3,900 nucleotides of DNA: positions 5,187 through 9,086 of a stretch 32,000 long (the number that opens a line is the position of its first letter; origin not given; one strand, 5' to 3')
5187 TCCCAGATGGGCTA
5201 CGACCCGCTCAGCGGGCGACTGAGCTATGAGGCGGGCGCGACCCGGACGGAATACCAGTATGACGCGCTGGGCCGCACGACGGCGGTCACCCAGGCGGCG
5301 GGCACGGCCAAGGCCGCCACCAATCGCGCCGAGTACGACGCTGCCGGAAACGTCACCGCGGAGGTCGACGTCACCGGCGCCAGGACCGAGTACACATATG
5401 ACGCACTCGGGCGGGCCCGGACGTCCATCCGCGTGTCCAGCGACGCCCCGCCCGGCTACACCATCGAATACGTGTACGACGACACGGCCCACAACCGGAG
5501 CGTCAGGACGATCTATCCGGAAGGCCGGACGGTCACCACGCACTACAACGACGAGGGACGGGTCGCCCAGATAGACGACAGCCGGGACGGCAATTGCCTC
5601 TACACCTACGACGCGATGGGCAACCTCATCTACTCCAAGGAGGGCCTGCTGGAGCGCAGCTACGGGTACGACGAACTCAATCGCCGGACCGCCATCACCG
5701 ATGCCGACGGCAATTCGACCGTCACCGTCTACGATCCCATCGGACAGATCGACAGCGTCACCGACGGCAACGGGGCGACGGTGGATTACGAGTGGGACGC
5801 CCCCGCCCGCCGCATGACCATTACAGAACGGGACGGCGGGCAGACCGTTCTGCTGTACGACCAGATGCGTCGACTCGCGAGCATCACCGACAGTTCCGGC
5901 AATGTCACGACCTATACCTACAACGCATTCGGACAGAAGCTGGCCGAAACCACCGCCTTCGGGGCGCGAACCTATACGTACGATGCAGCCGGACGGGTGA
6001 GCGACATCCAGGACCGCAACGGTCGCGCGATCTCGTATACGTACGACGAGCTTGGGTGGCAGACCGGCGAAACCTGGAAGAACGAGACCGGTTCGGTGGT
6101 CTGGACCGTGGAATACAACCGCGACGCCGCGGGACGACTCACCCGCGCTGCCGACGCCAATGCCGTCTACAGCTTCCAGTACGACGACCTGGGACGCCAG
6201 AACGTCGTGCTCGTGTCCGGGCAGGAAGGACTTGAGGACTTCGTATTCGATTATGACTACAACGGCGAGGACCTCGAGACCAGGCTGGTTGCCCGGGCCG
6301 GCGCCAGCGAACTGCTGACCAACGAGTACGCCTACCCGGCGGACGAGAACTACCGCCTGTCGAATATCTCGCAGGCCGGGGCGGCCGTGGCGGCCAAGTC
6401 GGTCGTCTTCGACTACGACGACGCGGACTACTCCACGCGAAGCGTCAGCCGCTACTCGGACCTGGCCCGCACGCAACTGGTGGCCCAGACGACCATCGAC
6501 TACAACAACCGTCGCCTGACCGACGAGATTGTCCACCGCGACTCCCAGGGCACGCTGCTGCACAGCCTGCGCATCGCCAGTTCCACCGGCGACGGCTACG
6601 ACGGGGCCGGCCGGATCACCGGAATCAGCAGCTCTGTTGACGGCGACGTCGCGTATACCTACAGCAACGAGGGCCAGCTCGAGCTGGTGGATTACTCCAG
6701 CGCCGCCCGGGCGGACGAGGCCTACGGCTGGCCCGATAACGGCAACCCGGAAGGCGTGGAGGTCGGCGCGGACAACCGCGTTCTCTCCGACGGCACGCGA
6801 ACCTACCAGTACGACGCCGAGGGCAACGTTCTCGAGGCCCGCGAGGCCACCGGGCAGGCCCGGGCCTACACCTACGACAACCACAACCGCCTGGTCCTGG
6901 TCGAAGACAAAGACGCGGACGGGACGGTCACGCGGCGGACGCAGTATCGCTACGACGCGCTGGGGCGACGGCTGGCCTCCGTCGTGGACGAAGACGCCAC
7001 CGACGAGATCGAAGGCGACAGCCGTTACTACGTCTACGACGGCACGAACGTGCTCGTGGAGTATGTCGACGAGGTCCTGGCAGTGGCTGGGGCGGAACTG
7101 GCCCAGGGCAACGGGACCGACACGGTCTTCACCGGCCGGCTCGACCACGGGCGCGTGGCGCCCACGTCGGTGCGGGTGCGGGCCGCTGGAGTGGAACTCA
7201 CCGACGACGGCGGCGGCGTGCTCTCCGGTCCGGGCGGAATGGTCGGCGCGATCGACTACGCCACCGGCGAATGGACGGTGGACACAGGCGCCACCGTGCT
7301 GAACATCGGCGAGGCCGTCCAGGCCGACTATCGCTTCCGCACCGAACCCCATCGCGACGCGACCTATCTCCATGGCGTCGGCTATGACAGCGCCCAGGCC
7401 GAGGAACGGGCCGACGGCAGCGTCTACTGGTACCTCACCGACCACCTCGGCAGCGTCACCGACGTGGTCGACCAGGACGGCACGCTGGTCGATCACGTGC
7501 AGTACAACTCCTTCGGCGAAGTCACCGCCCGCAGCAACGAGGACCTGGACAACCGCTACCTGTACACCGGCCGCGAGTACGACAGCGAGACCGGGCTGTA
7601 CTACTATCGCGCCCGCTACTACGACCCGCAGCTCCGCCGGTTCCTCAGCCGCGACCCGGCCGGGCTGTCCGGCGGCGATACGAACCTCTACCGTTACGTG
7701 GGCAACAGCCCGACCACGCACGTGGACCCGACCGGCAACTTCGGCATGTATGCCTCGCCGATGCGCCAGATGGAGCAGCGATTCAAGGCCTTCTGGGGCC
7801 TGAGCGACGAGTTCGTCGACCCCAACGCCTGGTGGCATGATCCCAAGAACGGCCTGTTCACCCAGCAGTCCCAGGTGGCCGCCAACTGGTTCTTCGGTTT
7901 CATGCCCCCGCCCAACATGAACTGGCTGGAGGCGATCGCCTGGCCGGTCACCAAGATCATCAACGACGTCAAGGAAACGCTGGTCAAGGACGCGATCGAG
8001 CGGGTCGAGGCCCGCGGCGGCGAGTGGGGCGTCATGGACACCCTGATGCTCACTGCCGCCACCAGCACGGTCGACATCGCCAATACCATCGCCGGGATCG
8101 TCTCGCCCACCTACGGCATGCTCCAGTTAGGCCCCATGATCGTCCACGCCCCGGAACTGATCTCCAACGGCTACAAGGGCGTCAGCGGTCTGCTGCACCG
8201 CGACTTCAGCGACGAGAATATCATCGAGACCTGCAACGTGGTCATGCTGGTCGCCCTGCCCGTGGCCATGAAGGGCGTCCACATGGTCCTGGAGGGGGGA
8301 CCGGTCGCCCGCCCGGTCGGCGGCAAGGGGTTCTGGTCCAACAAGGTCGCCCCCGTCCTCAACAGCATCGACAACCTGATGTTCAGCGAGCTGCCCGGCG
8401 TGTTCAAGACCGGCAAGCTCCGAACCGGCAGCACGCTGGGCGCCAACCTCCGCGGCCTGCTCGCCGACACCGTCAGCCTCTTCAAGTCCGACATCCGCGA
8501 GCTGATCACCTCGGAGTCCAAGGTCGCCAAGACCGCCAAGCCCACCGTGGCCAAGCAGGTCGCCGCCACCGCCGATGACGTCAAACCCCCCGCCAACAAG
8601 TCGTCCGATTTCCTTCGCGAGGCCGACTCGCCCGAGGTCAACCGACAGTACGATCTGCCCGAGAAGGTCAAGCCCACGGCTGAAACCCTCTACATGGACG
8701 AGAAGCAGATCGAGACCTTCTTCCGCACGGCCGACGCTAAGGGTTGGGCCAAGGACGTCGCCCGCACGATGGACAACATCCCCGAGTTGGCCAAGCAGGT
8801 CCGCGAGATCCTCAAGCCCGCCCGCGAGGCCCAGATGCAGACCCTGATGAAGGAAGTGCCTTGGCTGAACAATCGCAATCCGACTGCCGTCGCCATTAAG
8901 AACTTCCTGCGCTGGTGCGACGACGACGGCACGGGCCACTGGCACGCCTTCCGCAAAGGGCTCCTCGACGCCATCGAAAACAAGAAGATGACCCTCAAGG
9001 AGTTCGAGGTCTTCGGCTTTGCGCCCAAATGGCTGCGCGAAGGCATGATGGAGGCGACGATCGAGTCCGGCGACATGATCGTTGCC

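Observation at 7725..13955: RHS cage followed in frame by 2,072 residues, far beyond any encapsulable toxin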

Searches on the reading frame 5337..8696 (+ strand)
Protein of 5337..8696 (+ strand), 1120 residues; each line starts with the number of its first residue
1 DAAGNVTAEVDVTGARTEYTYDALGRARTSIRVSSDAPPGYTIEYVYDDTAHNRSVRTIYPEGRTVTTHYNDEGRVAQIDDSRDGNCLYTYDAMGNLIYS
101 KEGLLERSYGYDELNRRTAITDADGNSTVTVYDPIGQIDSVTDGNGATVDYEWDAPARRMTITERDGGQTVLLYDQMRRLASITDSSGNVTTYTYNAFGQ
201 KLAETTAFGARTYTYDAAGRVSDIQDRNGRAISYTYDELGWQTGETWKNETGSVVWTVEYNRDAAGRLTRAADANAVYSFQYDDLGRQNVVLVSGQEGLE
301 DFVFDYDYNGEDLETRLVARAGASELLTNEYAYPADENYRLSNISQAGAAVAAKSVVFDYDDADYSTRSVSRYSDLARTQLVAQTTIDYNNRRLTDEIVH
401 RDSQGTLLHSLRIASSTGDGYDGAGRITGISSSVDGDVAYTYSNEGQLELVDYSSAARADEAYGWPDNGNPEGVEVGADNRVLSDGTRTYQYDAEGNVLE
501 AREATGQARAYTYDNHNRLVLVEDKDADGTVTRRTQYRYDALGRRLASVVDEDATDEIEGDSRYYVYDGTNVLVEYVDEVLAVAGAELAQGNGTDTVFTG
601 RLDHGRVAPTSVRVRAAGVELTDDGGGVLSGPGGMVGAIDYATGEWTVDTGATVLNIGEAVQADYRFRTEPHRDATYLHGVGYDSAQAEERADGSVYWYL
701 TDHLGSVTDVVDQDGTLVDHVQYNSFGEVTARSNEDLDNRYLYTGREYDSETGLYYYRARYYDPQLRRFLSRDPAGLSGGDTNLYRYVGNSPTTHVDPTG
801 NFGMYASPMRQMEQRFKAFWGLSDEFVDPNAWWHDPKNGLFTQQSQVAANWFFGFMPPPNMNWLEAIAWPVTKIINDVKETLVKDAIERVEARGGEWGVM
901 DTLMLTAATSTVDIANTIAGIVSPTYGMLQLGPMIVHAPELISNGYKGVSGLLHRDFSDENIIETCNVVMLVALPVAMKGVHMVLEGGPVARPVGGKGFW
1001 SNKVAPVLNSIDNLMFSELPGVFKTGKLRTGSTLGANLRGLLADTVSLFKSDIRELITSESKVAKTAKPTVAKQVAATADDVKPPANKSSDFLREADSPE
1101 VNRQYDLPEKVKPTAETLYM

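Call 77: predict_structure(alignment_id=A3)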
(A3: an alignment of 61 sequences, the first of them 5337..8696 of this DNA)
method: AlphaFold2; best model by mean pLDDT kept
length: 1120 residues; sequences in the alignment: 61
mean_pLDDT: 72.1   pTM: 0.72
mean pLDDT of the five models: 72.1, 71.8, 71.8, 70.4, 68.7
residues with pLDDT >= 90: 569; 70-90: 122; 50-70: 80; < 50: 349
segments of 3 or more residues with pLDDT < 50: 605-610, 612-638, 651-656, 658-662, 804-871, 893-1045, 1047-1120
pLDDT, mean of each block of 10 residues (from residue 1): 73 78 79 53 83 85 88 93 86 96 92 96 94 95 95 95 93 96 94 97 96 97 98 97 98 98 94 98 91 94 93 91 78 90 94 96 80 98 96 92 97 78 94 96 95 95 92 94 97 98 98 97 98 97 96 82 94 92 60 52 50 45 38 46 56 46 66 94 87 97 96 98 97 96 96 95 97 89 93 92 47 33 32 35 36 36 42 50 56 41 32 30 24 26 26 29 29 25 27 27 33 31 31 36 43 40 30 28 32 31 29 26
secondary structure, 60 per line:
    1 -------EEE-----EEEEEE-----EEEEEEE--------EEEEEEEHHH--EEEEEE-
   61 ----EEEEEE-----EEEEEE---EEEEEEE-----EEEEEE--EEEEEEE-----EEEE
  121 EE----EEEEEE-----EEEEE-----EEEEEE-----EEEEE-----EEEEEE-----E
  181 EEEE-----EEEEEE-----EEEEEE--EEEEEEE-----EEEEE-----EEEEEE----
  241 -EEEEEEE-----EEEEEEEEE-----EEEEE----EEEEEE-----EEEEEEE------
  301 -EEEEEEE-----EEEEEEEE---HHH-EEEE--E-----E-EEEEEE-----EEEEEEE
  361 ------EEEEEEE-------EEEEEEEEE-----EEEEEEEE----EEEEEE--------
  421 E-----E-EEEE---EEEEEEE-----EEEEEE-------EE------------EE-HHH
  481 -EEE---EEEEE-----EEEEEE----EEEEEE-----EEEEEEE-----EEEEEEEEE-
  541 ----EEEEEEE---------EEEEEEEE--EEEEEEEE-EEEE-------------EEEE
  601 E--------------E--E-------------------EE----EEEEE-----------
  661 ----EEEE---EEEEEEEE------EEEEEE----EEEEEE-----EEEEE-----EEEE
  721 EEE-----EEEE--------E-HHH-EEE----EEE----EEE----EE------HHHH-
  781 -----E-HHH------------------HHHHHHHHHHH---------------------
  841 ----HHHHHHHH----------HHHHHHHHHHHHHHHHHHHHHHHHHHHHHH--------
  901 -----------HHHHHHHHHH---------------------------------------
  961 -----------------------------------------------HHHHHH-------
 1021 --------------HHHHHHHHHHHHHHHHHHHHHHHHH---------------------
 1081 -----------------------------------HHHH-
elements in order (helices of 4 or more, strands of 3 or more residues): E8-10 E16-21 E27-33 E42-48 E54-59 E65-70 E76-81 E85-91 E97-102 E105-111 E117-122 E127-132 E138-142 E148-153 E159-163 E169-174 E180-184 E190-195 E201-206 E209-215 E221-225 E231-236 E242-248 E254-262 E268-272 E277-282 E288-294 E302-308 E314-321 E329-332 E343-348 E354-360 E367-373 E381-389 E395-402 E407-412 E429-432 E436-442 E448-453 E482-484 E488-492 E498-503 E508-513 E519-525 E531-539 E545-551 E561-568 E571-578 E580-583 E597-601 E645-649 E665-668 E672-679 E686-691 E696-701 E707-711 E717-723 E729-732 E747-749 E754-756 E761-763 H776-779 H809-819 H845-852 H863-892 H912-921 H1008-1013 H1035-1059 H1116-1119

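Call 80: fold_search(model_id=the predicted structure, library=pdb)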
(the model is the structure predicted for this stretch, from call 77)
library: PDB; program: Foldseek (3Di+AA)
matches with E <= 10: 719; with E <= 0.001: 88
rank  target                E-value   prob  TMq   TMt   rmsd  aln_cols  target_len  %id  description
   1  8uy4_A                1.0e-46  1.00  0.36  0.31  11.3       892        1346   19  Acinetobacter baumannii Tse15 Rhs effector (released 2024-10-09)
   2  8cp6_B                6.7e-46  1.00  0.54  0.56  10.0       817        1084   22  Type six secretion system exported effector 5 (Tse5) (released 2023-12-06)
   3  8qjd_B                5.0e-45  1.00  0.26  0.27  17.3       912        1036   19  T6SS-linked Rhs repeat protein - Salmonella bongori Rhs-core domain (released 2024-09-25)
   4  8qjc                  4.5e-44  1.00  0.43  0.46  11.8       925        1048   19  T6SS-linked Rhs repeat protein - Salmonella bongori Rhs-core domain with toxin domain (released 2024-09-25)
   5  8uxt                  1.3e-43  1.00  0.35  0.29  10.8       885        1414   19  Acinetobacter baumannii Tse15 Rhs effector, toxin cleavage mutant (D1369N, D1391N) (released 2024-10-09)
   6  8qja_A                1.6e-43  1.00  0.36  0.39  10.5       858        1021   19  T6SS-linked Rhs repeat protein - Advenella mimigardefordensis VgrG-Rhs core (released 2024-09-25)
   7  8qja_D                6.1e-43  1.00  0.36  0.38  10.6       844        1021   19  T6SS-linked Rhs repeat protein - Advenella mimigardefordensis VgrG-Rhs core (released 2024-09-25)
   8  8qja_B                7.1e-43  1.00  0.36  0.38  11.0       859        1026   19  T6SS-linked Rhs repeat protein - Advenella mimigardefordensis VgrG-Rhs core (released 2024-09-25)
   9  8qja_C                1.7e-42  1.00  0.36  0.39  10.5       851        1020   19  T6SS-linked Rhs repeat protein - Advenella mimigardefordensis VgrG-Rhs core (released 2024-09-25)
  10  8qjb_A                6.8e-42  1.00  0.26  0.28  17.2       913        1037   19  T6SS-linked Rhs repeat protein - Salmonella bongori Rhs-core domain extended N-terminus (released 2024-09-25)
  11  9ifo_A                3.6e-39  1.00  0.31  0.26  19.2       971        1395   16  Structure of Teneurin-Like Protein (TLP) (released 2026-03-11)
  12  7q97_A                9.8e-39  1.00  0.22  0.24  22.5       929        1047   18  Structure of the bacterial type VI secretion system effector RhsA. (released 2021-12-22)
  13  8h8a_A                6.0e-36  1.00  0.25  0.29  24.5       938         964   18  Type VI secretion system effector RhsP in its post-autoproteolysis and monomeric form (released 2023-01-18)
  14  6vhh_A                2.3e-35  1.00  0.30  0.20  25.6      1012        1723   14  Human Teneurin-2 and human Latrophilin-3 binary complex (released 2020-06-03)
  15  8h8b                  3.3e-35  1.00  0.44  0.47   8.6       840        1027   19  Type VI secretion system effector RhsP in its pre-autoproteolysis and monomeric form (released 2023-01-18)
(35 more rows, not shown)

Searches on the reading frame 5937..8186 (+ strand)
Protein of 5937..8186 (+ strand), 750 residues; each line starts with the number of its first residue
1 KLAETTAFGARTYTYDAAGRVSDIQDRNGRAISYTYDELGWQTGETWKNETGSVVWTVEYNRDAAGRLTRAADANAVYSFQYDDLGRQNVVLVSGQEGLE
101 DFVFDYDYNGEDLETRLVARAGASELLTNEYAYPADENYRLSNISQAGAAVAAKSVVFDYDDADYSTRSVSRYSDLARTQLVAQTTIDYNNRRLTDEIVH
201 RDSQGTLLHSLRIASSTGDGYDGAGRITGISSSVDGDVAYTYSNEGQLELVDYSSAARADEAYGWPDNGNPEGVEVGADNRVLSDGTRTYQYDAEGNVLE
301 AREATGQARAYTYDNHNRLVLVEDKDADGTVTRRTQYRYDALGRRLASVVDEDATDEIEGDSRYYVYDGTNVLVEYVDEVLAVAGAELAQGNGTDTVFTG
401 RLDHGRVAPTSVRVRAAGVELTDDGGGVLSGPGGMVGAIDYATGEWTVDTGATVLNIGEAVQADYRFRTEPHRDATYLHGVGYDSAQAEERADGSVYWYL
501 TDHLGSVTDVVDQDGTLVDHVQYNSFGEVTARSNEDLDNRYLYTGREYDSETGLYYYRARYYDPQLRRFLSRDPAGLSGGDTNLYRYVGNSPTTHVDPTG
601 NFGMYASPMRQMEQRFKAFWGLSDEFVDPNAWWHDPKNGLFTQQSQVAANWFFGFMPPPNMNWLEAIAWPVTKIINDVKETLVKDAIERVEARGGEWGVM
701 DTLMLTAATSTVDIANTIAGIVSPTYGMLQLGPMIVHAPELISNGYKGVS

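Call 24: find_homologous_proteins(query=window:5937-8186:+, max_evalue=1e-10)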
Query window:5937-8186:+ (750 aa): 595 proteins with E <= 1e-10 among 8000 candidates; the best 120 are listed.
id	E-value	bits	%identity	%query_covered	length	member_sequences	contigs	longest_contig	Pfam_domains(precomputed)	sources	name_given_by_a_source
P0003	9.7e-98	347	32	81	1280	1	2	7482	PF05593.20,PF25023.2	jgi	-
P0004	1.5e-92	330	36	50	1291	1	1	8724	PF05593.20,PF25023.2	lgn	-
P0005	1.5e-92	330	33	85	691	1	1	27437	PF15283.13,PF05593.20,PF25023.2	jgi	-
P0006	3.0e-87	312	35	81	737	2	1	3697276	PF05593.20,PF25023.2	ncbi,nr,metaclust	ncbi:RHS repeat-associated core domain protein [Synechococcus sp. PCC 6312]|nr:RHS repeat-associated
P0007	1.6e-86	310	31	94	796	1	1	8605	PF05593.20,PF25023.2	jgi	jgi:RHS repeat-associated protein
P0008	1.5e-85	306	33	80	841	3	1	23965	PF05593.20,PF25023.2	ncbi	ncbi:MAG: RHS repeat-associated core domain-containing protein [Cyanobacteria bacterium J06631_12]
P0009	5.0e-84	301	32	80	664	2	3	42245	PF15283.13,PF05593.20,PF25023.2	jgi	jgi:RHS repeat-associated protein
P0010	9.7e-84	300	30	87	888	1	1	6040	PF05593.20,PF25023.2,PF03527.21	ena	-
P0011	1.3e-82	297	30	83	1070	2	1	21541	PF05593.20,PF25023.2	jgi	-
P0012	4.1e-81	292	30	80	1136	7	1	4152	PF05593.20,PF25023.2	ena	-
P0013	3.0e-77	279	31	80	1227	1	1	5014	PF05593.20,PF25023.2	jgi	jgi:RHS repeat-associated protein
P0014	1.5e-76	277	36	49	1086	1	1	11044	PF05593.20,PF25023.2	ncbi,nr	ncbi:MAG: hypothetical protein KJ000_35960, partial [Pirellulaceae bacterium]|nr:hypothetical protei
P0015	1.3e-75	274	30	80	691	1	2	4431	PF05593.20,PF25023.2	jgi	jgi:RHS repeat-associated protein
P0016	6.2e-75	271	32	78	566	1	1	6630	PF05593.20,PF25023.2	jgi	jgi:RHS repeat-associated protein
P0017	1.2e-74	270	37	49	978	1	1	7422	PF05593.20,PF25023.2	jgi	jgi:RHS repeat-associated protein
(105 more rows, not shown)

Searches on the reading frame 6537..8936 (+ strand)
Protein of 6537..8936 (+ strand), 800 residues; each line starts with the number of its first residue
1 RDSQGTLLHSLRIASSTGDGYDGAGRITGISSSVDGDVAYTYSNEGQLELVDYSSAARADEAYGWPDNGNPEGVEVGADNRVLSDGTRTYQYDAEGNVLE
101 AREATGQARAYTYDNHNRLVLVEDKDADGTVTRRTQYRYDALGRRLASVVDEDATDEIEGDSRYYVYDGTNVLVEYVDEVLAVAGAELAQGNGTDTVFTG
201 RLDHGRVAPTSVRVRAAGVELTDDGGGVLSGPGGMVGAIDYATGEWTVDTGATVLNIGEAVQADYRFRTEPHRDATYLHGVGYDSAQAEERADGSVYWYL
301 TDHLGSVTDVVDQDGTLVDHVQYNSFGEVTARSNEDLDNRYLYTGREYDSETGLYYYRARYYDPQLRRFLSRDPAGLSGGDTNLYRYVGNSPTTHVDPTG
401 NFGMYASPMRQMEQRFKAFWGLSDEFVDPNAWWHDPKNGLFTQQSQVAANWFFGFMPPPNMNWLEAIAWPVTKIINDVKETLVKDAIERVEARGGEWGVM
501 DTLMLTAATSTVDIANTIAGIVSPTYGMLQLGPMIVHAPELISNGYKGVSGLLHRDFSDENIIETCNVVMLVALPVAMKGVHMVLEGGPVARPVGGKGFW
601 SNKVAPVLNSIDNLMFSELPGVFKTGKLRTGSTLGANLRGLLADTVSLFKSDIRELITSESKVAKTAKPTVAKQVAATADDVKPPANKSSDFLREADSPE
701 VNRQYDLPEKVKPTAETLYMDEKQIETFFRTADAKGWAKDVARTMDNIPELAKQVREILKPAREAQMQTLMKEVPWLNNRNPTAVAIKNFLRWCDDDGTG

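Call 14: find_related_loci(query=window:6537-8936:+, collection=genome_contigs, flank=10000)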
Query window:6537-8936:+ (800 aa) in genome_contigs; peptide patterns used: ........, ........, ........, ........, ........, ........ (x = any residue, [..] = any of these).
56 stretches matched a pattern, but none encodes a relative of the query by tblastn (E <= 1e-3).
